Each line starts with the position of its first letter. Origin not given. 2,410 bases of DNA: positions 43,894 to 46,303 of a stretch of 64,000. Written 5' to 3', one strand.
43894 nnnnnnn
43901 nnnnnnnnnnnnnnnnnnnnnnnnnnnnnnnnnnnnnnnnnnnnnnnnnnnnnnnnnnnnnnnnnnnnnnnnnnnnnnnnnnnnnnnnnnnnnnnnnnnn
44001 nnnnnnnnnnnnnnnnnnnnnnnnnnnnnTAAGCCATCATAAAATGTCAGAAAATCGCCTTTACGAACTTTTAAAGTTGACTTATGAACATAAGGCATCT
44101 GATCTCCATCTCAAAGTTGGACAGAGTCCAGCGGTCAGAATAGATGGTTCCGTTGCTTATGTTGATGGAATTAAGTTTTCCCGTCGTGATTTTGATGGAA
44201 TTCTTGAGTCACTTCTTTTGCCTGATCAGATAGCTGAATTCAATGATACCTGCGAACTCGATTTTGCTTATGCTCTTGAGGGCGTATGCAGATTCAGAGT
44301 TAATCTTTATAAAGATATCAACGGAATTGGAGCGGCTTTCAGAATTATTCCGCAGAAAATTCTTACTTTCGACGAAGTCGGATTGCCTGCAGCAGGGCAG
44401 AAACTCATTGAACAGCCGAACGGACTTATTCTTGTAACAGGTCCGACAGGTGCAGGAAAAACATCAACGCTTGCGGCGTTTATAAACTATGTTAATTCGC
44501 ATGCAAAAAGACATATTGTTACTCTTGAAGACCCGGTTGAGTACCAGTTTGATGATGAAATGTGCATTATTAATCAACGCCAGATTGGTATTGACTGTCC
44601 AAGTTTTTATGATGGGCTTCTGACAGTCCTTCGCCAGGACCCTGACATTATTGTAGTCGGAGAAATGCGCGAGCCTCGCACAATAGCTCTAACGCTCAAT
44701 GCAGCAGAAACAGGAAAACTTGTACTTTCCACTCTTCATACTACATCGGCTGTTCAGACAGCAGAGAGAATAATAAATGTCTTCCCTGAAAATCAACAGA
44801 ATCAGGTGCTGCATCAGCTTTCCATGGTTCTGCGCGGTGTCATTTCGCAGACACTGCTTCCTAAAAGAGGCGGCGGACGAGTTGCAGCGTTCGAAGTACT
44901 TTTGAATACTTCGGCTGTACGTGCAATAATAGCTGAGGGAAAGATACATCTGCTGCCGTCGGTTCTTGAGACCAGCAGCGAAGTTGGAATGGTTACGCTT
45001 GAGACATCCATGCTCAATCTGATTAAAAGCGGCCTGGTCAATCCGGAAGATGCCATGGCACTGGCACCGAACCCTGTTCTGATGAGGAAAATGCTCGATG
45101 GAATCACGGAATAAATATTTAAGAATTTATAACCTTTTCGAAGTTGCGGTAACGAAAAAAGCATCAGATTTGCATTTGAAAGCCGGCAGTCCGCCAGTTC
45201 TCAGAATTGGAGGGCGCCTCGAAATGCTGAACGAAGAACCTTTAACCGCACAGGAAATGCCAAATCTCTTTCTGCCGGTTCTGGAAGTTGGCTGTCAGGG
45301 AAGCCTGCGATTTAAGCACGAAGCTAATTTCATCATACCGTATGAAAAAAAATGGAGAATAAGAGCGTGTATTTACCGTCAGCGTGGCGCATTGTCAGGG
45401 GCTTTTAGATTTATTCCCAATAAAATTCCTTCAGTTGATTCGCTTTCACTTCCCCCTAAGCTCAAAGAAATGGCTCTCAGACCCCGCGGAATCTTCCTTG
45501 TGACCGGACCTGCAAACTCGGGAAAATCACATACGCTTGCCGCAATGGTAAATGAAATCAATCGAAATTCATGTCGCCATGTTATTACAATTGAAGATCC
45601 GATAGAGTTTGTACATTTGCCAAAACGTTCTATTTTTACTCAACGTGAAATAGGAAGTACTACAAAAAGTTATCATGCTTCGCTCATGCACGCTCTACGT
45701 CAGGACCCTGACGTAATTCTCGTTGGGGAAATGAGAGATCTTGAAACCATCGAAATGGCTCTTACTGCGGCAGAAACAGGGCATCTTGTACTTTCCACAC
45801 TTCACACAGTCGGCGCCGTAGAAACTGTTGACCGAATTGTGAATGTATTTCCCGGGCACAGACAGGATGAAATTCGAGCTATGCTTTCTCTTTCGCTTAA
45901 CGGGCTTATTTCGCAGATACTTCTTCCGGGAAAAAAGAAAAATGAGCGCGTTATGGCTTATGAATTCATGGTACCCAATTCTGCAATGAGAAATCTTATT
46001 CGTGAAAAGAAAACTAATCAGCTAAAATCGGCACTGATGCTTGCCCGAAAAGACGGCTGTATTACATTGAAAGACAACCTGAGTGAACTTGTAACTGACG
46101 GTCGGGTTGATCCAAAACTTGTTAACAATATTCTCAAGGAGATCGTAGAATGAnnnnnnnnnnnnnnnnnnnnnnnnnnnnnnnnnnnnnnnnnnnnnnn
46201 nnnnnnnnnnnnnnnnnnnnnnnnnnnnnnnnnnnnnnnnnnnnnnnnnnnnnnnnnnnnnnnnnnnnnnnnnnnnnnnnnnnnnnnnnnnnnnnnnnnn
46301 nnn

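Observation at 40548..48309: Candidate signalling/motor module: TPR+OmpR-type wHTH giant regulator, cNMP-binding protein, two PilT ATPases and a HEAT/TPR protein, with no other pilus genes nearby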

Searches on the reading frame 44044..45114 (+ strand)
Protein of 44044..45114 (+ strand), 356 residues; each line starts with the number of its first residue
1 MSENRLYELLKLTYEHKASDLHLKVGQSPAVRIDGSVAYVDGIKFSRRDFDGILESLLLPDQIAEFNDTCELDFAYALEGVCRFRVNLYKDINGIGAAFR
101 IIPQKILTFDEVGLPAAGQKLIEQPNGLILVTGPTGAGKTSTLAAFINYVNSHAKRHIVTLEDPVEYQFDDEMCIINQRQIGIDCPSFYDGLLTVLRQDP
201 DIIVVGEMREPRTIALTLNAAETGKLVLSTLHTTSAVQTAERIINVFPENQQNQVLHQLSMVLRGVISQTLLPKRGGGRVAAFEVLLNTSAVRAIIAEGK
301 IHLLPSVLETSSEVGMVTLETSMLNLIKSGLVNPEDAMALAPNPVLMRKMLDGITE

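Call 5: search_protein_families(library=pfam, proteins=[window:44044-45114:+], max_evalue=0.01)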
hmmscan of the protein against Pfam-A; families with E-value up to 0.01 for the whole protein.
window:44044-45114:+ (356 aa): 8 families
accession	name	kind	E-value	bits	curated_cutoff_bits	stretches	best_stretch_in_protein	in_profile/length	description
PF00437.27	T2SSE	-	7.8e-43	147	24.9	1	84-273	94-279/370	Type II/IV secretion system protein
PF13401.12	AAA_22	-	0.00014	22.6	27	1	125-189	4-45/130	AAA domain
PF13191.12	AAA_16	-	0.00066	20.7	32.6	1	124-157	23-52/167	AAA ATPase domain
PF13604.12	AAA_30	-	0.0019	18.4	27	1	117-153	9-45/191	AAA domain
PF02492.25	cobW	-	0.0034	17.4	20.7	1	129-175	3-48/180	CobW/HypB/UreG, nucleotide-binding domain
PF13476.12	AAA_23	-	0.004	18.3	27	1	122-146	15-39/201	AAA domain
PF13555.12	AAA_29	-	0.0041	17.3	27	0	124-147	20-43/61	P-loop containing region of AAA domain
PF04851.21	ResIII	-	0.0054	17.1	22.5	1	124-159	21-57/164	Type III restriction enzyme, res subunit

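Call 6: search_protein_families(library=ncbifam, proteins=[window:44044-45114:+], max_evalue=0.01)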
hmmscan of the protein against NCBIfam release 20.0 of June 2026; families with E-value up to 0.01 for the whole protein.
window:44044-45114:+ (356 aa): 20 families
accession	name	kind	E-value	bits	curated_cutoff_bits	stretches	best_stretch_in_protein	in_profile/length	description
TIGR01420.1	pilT_fam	subfamily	1.5e-124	415.7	319.1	1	6-344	2-341/343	PilT/PilU family type 4a pilus ATPase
TIGR02525.1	plasmid_TraJ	equivalog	5.6e-40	137.5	368.3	1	87-298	105-324/372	plasmid transfer ATPase TraJ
NF007755.0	PRK10436.1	equivalog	2.3e-39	135.4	617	1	6-246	89-335/465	type II secretion system protein GspE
TIGR02533.1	type_II_gspE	equivalog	1e-38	133.2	630.25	1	119-247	236-360/486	type II secretion system ATPase GspE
TIGR02538.1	type_IV_pilB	equivalog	1.5e-38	132.8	675.65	1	119-246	309-432/564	type IV-A pilus assembly ATPase PilB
NF041000.1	ATPase_ComGA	equivalog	1.1e-34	119.7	300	1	119-273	121-266/267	competence type IV pilus ATPase ComGA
TIGR02524.1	dot_icm_DotB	equivalog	6e-33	114.5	463.3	1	8-300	8-313/358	Dot/Icm type IV secretion system ATPase DotB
NF053534.1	T4PilAsmATPsTfpB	equivalog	1.2e-32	113.1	850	1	117-246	327-452/584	type IV pilus assembly ATPase TfpB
NF058587.1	archaellum_moto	equivalog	5.2e-13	48.6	550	1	129-243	278-393/527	archaellum flagellar ATPase motor FlaI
TIGR02782.1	TrbB_P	equivalog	1.1e-11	44.6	304.55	1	129-254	139-263/303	P-type conjugative transfer ATPase TrbB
NF010469.0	PRK13894.1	subfamily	9e-11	41.7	508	1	129-250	152-271/320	conjugal transfer ATPase TrbB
TIGR02788.1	VirB11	equivalog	4.3e-10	39.1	249.95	1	129-258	147-277/308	P-type DNA transfer ATPase VirB11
TIGR03819.1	heli_sec_ATPase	hypoth_equivalog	1.2e-09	37.8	373.15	1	129-243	181-297/340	TadA family conjugal transfer-associated ATPase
NF053672.1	bindosome_BasE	exception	1.4e-09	37.2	1000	1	128-255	272-400/512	bindosome assembly system ATPase subunit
NF010407.0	PRK13833.1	subfamily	1.8e-09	37.4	499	1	129-256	147-272/323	conjugal transfer protein TrbB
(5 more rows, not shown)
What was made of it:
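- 44044..45114 (+): pilT_A: PilT-family hexameric ATPase, 356 aa, catalytically intact; carries a variant of the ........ motif (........). TIGR01420 415.7 bits against a cutoff of 319 (call 6).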

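Call 51: search_solved_structures(query=window:44044-45114:+, max_evalue=1e-20)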
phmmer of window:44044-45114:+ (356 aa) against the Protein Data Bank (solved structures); distinct sequences matched with E-value up to 1e-20: 23.
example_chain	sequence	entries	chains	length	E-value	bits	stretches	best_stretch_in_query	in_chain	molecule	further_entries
2ewv_A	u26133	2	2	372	2e-90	306.8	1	3-353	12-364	twitching motility protein PilT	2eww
2gsz_A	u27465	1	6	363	3.1e-90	306.2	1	5-353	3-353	twitching motility protein PilT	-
6ojx_A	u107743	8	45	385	8.3e-90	304.7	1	6-352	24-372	Twitching motility pilus retraction ATPase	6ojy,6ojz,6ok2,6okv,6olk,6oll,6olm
3jvu_A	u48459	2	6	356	1.2e-89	304.2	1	7-342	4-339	Twitching mobility protein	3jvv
5zfq_A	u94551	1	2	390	1.5e-89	303.9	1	6-351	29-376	Twitching motility pilus retraction protein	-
5fl3_A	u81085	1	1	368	2.4e-82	280.2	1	4-352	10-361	PILI RETRACTION PROTEIN PILT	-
2eyu_A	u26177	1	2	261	2.7e-71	243.9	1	103-353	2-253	twitching motility protein PilT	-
10my_A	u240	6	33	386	3.5e-68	233.6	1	13-351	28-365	PilT/PilU family type 4a pilus ATPase | Twitching motility protein PilT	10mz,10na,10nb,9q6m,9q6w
9n32_A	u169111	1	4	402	2e-65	224.6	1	7-350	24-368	PilU protein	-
6geb_A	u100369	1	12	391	4.4e-29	105.1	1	16-304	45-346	DotB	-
1p9r_A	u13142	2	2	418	4.4e-27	98.6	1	119-246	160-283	General secretion pathway protein E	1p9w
4ksr_A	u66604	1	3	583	8.4e-27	97.7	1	119-246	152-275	Type II secretion system protein E, Hemolysin-coregulated protein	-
4kss_A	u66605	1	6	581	8.5e-27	97.6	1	119-246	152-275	Type II secretion system protein E, hemolysin-coregulated protein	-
4pht_A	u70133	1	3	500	2.8e-26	95.9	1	120-245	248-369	General secretory pathway protein E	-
3jc8_Ba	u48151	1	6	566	1.6e-25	93.4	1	84-264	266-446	Type IV-A pilus assembly ATPase PilB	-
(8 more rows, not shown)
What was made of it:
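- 44044..45114 (+): Best solved relatives are PilT of Aquifex, Geobacter and Pseudomonas at about 305 bits; PilU scores 225 bits (call 51).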

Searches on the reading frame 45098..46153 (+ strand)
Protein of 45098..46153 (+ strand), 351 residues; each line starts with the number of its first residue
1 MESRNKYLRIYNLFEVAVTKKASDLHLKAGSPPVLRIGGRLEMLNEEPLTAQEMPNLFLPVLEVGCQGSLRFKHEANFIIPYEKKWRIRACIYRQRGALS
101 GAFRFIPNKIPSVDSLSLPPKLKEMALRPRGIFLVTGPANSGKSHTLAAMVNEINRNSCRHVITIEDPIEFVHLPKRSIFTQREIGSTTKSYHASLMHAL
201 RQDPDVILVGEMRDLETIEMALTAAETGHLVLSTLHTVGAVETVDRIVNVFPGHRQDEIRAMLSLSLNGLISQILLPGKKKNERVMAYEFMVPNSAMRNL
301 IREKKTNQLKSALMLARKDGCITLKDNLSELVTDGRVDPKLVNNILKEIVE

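Call 5: search_protein_families(library=pfam, proteins=[window:45098-46153:+], max_evalue=0.01)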
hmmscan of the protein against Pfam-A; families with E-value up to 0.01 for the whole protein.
window:45098-46153:+ (351 aa): 2 families
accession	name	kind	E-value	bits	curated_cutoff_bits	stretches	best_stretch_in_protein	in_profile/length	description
PF00437.27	T2SSE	-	1.2e-40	139.8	24.9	1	121-276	133-278/370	Type II/IV secretion system protein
PF13401.12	AAA_22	-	0.006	17.3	27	0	129-168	4-42/130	AAA domain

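Call 6: search_protein_families(library=ncbifam, proteins=[window:45098-46153:+], max_evalue=0.01)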
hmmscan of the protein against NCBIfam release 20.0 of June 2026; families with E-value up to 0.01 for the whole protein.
window:45098-46153:+ (351 aa): 17 families
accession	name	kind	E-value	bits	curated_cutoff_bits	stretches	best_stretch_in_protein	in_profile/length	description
TIGR01420.1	pilT_fam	subfamily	2.4e-118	395.3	319.1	1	10-338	2-330/343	PilT/PilU family type 4a pilus ATPase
TIGR02525.1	plasmid_TraJ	equivalog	1e-42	146.5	368.3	1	88-345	107-366/372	plasmid transfer ATPase TraJ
TIGR02524.1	dot_icm_DotB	equivalog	9.6e-38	130.3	463.3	1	11-320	7-329/358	Dot/Icm type IV secretion system ATPase DotB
TIGR02533.1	type_II_gspE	equivalog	1.8e-37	129.2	630.25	1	121-250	234-359/486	type II secretion system ATPase GspE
TIGR02538.1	type_IV_pilB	equivalog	1.2e-35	123.2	675.65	1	122-250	308-432/564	type IV-A pilus assembly ATPase PilB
NF041000.1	ATPase_ComGA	equivalog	3.6e-34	118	300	1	121-264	119-257/267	competence type IV pilus ATPase ComGA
NF007755.0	PRK10436.1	equivalog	7.6e-34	117.2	617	1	10-250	89-335/465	type II secretion system protein GspE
NF053534.1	T4PilAsmATPsTfpB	equivalog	2.6e-32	112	850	1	122-249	328-451/584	type IV pilus assembly ATPase TfpB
NF058587.1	archaellum_moto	equivalog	2.5e-15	56.2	550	1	134-247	279-393/527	archaellum flagellar ATPase motor FlaI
TIGR02782.1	TrbB_P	equivalog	5.5e-11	42.3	304.55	1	128-269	134-274/303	P-type conjugative transfer ATPase TrbB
TIGR02788.1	VirB11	equivalog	6.7e-10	38.5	249.95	1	126-251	140-266/308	P-type DNA transfer ATPase VirB11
NF053672.1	bindosome_BasE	exception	2.4e-09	36.5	1000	1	134-279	274-418/512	bindosome assembly system ATPase subunit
NF010469.0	PRK13894.1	subfamily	1.7e-08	34.2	508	1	130-252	149-269/320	conjugal transfer ATPase TrbB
TIGR03819.1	heli_sec_ATPase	hypoth_equivalog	2.1e-08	33.8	373.15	1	126-246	174-296/340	TadA family conjugal transfer-associated ATPase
NF010425.0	PRK13851.1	equivalog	2.2e-07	30.1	461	1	127-249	159-282/344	type IV secretion system protein VirB11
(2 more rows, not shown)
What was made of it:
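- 45098..46153 (+): pilT_B: second PilT-family ATPase, 351 aa, catalytically intact, with a near-canonical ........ motif (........); overlaps pilT_A by 17 nt. TIGR01420 395.3 bits (call 6).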

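Call 52: search_solved_structures(query=window:45098-46153:+, max_evalue=1e-20)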
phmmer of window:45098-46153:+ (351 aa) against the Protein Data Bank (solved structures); distinct sequences matched with E-value up to 1e-20: 22.
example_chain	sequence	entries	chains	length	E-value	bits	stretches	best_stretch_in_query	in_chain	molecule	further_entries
6ojx_A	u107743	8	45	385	1.5e-88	300.5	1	10-328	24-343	Twitching motility pilus retraction ATPase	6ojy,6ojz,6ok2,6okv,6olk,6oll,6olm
5zfq_A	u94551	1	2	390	5.1e-87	295.4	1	10-337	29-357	Twitching motility pilus retraction protein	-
2ewv_A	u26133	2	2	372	5.9e-85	288.7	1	4-336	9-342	twitching motility protein PilT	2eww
2gsz_A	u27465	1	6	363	4.3e-84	285.8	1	8-336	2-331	twitching motility protein PilT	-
5fl3_A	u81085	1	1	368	1.1e-81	278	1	12-337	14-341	PILI RETRACTION PROTEIN PILT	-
3jvu_A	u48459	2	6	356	1e-75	258.3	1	13-338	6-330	Twitching mobility protein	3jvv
2eyu_A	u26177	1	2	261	4.2e-67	230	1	107-336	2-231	twitching motility protein PilT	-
10my_A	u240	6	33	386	3.3e-63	217.2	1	16-338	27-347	PilT/PilU family type 4a pilus ATPase | Twitching motility protein PilT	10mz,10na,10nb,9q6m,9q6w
9n32_A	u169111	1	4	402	1.2e-62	215.3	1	4-337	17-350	PilU protein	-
6geb_A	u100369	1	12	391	8.3e-35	123.9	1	13-322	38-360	DotB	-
5zfr_A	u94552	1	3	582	3.6e-27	98.7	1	122-250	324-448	Type IV pilus biogenesis ATPase PilB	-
4pht_A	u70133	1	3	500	1.3e-26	97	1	123-249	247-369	General secretory pathway protein E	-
1p9r_A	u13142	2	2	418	1.5e-26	96.7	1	123-249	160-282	General secretion pathway protein E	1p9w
4ksr_A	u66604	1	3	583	2.8e-26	95.8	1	123-249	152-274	Type II secretion system protein E, Hemolysin-coregulated protein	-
4kss_A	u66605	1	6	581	3.2e-26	95.6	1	123-249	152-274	Type II secretion system protein E, hemolysin-coregulated protein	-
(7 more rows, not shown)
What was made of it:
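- On PilU subfamily: PilU structure 9n32 scores 225 and 215 bits, against 305 and 300 bits for PilT structures (calls 51, 52).
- Checked: Both score about 300 bits to solved PilT structures and about 220 bits to PilU (calls 51, 52).
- PilT identity: calls 6, 51 and 52. Both proteins are close to solved PilTs (calls 51, 52).
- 45098..46153 (+): Best solved relatives are PilT at 300 bits; PilU scores 215 bits (call 52).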
